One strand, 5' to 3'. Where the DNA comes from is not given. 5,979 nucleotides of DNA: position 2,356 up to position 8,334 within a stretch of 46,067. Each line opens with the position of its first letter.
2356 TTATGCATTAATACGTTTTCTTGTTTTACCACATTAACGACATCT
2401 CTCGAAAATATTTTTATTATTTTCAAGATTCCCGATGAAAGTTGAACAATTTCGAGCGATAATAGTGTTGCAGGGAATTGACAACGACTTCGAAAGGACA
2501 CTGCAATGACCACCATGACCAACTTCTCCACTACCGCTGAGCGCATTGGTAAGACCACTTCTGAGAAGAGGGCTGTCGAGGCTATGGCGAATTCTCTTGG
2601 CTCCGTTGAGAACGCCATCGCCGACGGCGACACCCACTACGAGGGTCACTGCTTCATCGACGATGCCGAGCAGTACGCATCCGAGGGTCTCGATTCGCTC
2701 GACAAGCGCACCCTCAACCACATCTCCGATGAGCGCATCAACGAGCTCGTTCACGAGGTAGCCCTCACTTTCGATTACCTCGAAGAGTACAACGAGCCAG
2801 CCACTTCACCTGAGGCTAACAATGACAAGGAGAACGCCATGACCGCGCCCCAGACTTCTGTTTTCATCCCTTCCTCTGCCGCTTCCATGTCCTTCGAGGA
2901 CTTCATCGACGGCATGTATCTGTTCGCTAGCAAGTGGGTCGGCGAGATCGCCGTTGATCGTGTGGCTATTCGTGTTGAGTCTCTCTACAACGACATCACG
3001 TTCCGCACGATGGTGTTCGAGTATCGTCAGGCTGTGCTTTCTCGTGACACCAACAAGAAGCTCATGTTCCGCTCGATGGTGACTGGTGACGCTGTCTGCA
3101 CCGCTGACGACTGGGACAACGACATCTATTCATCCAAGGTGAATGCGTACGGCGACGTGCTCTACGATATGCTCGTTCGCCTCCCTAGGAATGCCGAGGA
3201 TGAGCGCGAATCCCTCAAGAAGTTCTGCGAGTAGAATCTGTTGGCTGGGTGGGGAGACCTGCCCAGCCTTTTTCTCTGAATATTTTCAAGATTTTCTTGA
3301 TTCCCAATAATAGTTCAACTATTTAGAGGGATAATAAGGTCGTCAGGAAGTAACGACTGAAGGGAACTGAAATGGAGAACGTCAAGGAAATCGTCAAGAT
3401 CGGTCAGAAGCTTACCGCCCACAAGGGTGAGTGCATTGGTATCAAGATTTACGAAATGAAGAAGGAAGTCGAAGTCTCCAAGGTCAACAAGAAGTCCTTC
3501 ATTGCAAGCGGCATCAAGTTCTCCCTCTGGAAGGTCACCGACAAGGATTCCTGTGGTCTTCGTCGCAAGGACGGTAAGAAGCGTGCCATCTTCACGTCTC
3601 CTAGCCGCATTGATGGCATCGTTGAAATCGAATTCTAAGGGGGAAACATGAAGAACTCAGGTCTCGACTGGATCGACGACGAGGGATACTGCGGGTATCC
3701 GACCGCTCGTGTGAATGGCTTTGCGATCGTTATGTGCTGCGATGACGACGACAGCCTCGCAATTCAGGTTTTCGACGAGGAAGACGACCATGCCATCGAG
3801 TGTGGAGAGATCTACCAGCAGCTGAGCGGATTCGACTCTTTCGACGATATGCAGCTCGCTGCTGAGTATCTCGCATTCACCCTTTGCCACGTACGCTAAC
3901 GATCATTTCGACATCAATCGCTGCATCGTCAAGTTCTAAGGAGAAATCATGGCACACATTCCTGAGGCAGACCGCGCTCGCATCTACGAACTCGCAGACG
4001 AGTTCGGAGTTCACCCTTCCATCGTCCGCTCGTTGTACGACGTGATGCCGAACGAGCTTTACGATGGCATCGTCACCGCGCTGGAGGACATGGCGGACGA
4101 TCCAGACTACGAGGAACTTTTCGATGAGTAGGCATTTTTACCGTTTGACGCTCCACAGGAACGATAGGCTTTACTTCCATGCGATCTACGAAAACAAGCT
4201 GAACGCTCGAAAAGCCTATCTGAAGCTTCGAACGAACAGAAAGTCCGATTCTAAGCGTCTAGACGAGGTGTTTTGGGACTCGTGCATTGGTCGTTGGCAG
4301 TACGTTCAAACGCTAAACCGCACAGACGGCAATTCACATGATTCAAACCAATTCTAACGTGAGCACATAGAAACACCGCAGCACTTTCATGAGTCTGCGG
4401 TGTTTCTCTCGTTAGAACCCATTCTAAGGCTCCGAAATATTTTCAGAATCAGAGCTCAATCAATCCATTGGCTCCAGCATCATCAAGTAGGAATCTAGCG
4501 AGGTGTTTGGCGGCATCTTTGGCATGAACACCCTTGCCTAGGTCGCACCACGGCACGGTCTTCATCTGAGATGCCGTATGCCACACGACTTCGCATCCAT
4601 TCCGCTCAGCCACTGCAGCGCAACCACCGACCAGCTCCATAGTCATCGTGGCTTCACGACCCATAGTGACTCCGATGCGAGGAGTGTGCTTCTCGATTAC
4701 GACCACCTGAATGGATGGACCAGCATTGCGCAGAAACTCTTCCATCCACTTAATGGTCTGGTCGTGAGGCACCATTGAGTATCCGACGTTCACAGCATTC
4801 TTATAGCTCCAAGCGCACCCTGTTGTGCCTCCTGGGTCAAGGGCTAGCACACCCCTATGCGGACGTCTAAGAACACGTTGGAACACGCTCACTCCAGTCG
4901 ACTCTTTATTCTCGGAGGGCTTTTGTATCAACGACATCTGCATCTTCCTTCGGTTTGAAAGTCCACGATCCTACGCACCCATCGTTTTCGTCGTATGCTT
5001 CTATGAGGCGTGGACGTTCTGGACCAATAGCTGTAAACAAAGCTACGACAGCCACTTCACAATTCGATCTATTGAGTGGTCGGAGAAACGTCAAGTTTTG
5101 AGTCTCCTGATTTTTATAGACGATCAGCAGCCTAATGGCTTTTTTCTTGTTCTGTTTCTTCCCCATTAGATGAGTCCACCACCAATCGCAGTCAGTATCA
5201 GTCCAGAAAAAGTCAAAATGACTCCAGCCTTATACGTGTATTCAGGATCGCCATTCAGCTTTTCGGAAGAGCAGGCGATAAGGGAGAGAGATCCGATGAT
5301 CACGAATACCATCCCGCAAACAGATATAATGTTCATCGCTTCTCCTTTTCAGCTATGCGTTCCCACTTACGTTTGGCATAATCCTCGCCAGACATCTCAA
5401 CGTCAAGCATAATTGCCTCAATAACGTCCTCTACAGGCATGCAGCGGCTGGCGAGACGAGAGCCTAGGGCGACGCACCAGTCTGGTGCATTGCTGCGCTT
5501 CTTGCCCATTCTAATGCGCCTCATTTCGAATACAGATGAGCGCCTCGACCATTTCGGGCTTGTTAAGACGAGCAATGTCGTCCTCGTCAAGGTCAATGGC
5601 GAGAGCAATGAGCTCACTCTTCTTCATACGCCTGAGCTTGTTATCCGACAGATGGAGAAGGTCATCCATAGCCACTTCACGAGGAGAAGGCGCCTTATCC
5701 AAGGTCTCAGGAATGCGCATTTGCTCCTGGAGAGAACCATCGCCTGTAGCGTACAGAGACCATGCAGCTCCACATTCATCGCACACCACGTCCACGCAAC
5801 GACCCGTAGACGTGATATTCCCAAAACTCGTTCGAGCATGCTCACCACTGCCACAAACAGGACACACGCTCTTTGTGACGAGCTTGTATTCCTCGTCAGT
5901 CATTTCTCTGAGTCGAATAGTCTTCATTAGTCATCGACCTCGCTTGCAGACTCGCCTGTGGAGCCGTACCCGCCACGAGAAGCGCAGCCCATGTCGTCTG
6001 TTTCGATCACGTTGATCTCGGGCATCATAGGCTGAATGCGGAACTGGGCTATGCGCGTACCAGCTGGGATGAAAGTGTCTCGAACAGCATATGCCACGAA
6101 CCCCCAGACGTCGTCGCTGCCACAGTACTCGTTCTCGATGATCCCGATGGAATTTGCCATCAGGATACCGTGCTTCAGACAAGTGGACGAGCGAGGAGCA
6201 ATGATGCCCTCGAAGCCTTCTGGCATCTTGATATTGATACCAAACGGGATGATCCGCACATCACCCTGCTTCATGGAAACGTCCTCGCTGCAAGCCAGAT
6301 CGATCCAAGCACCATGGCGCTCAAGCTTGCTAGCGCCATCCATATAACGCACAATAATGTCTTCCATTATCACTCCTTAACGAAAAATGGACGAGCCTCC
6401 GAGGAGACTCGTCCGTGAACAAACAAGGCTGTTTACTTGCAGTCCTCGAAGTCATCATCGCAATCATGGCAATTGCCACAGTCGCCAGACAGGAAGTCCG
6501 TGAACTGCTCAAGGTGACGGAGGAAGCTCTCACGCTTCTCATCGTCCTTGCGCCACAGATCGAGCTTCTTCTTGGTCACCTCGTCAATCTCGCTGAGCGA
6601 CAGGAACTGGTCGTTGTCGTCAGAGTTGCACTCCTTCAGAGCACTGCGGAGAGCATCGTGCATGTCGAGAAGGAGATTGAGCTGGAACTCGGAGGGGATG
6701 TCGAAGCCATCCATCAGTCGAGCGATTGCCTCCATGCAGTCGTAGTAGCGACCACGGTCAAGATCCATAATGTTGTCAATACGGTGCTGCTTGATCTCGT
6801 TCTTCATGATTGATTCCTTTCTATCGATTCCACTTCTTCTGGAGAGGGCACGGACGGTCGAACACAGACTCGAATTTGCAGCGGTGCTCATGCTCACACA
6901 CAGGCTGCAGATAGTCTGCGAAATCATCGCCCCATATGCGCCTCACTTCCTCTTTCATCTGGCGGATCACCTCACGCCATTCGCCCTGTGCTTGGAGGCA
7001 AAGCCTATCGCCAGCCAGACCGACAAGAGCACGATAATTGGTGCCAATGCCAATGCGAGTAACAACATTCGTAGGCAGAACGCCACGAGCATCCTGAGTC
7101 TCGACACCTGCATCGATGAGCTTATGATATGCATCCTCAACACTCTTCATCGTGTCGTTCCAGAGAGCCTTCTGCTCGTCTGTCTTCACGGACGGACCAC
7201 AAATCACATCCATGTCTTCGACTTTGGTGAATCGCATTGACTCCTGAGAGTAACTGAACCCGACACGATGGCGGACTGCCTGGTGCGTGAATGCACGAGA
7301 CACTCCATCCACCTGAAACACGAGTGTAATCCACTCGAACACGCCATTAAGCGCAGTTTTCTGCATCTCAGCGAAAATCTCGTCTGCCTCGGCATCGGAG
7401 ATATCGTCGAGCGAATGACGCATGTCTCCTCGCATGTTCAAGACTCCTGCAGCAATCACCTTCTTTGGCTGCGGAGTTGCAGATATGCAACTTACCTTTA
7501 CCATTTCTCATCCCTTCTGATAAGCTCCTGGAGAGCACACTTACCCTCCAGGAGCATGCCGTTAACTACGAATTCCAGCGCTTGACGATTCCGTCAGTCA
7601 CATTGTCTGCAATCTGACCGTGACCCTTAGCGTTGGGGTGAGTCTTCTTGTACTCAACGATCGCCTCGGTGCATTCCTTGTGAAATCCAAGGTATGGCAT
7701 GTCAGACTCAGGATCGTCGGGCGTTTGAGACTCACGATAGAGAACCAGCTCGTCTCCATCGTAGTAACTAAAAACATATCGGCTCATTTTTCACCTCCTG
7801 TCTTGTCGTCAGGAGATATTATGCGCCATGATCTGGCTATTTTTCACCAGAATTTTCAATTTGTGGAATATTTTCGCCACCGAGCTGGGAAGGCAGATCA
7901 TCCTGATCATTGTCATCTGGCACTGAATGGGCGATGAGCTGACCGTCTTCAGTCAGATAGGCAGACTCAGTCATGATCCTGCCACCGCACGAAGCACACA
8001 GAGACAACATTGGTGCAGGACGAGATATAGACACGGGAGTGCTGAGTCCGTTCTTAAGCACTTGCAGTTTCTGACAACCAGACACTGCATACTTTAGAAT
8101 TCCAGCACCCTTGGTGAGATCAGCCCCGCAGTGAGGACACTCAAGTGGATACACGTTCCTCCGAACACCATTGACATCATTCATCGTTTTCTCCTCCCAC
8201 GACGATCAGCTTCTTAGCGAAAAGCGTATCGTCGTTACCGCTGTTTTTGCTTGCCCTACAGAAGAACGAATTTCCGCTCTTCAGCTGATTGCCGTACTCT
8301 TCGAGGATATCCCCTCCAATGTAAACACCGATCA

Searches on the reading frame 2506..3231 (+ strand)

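Call 17: search_protein_families(library=pfam, proteins=[window:2506-3231:+], max_evalue=0.01)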
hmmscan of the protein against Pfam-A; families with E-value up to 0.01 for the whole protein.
window:2506-3231:+ (242 aa): 1 family
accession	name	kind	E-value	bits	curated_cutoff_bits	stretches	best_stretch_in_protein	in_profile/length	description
PF20675.2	MPH2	-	0.0057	17.9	29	0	5-55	39-89/107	Maintenance of Photosystem II under High light 2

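Call 84: search_protein_families(library=pfam, proteins=[window:2506-3231:+], max_evalue=0.05)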
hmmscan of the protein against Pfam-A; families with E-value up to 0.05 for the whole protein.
window:2506-3231:+ (242 aa): 1 family
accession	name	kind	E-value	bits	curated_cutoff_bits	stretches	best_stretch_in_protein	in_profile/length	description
PF20675.2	MPH2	-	0.0057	17.9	29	1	5-55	39-89/107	Maintenance of Photosystem II under High light 2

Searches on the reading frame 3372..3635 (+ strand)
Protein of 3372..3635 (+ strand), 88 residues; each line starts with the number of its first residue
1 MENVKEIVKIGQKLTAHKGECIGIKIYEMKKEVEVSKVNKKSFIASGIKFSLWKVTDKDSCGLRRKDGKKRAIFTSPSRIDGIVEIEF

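Call 84: search_protein_families(library=pfam, proteins=[window:3372-3635:+], max_evalue=0.05)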
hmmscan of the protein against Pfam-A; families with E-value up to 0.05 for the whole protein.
window:3372-3635:+ (88 aa): 1 family
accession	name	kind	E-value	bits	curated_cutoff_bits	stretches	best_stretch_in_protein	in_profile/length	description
PF24203.1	Phage_ProQ_C_like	-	0.0045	18.1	27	1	1-68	1-53/112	Phage ProQ C-terminal-like domain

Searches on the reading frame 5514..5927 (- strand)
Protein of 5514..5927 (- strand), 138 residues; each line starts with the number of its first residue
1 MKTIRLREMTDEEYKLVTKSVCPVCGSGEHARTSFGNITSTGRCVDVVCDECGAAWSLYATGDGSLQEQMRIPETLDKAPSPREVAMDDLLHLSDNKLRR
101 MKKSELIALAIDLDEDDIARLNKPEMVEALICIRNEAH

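Call 17: search_protein_families(library=pfam, proteins=[window:5514-5927:-], max_evalue=0.01)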
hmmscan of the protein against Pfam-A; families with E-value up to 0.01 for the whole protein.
window:5514-5927:- (138 aa): 1 family
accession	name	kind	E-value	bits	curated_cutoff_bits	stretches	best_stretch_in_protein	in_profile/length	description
PF04606.18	Ogr_Delta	-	0.0032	17.8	26.3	1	22-55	2-36/47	Ogr/Delta-like zinc finger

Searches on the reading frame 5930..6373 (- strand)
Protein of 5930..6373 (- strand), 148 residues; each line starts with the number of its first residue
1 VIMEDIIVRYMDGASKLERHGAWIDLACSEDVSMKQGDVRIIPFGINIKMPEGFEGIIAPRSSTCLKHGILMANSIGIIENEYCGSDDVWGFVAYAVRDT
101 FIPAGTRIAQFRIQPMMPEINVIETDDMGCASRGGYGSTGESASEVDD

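Call 17: search_protein_families(library=pfam, proteins=[window:5930-6373:-], max_evalue=0.01)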
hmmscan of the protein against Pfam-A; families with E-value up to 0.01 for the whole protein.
window:5930-6373:- (148 aa): 2 families
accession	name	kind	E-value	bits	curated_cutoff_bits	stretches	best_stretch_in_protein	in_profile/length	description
PF00692.24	dUTPase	-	4e-13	49.7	22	1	22-139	14-128/129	dUTPase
PF22769.1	DCD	-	0.0012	19.4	27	1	30-114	69-151/153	dCTP deaminase-like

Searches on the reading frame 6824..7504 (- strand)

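Call 17: search_protein_families(library=pfam, proteins=[window:6824-7504:-], max_evalue=0.01)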
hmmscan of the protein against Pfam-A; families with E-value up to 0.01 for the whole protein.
window:6824-7504:- (227 aa): 1 family
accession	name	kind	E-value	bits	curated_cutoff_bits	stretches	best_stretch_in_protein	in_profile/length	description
PF02511.20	Thy1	-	1.5e-36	126.4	24.8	1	7-190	3-188/191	Thymidylate synthase complementing protein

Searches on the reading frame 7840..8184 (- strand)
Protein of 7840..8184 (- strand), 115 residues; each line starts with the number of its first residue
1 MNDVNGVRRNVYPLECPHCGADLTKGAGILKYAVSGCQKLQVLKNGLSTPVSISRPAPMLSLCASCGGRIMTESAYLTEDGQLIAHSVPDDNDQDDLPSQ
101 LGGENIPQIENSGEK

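Call 17: search_protein_families(library=pfam, proteins=[window:7840-8184:-], max_evalue=0.01)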
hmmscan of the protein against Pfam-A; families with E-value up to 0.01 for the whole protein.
window:7840-8184:- (115 aa): 2 families
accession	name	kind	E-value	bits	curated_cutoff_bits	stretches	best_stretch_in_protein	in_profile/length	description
PF13248.11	Zn_ribbon_3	-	0.0052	16.7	27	0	15-26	4-15/26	zinc-ribbon domain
PF25207.1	DUF7837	-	0.0064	16.9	27.8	0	15-34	7-26/47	Domain of unknown function (DUF7837)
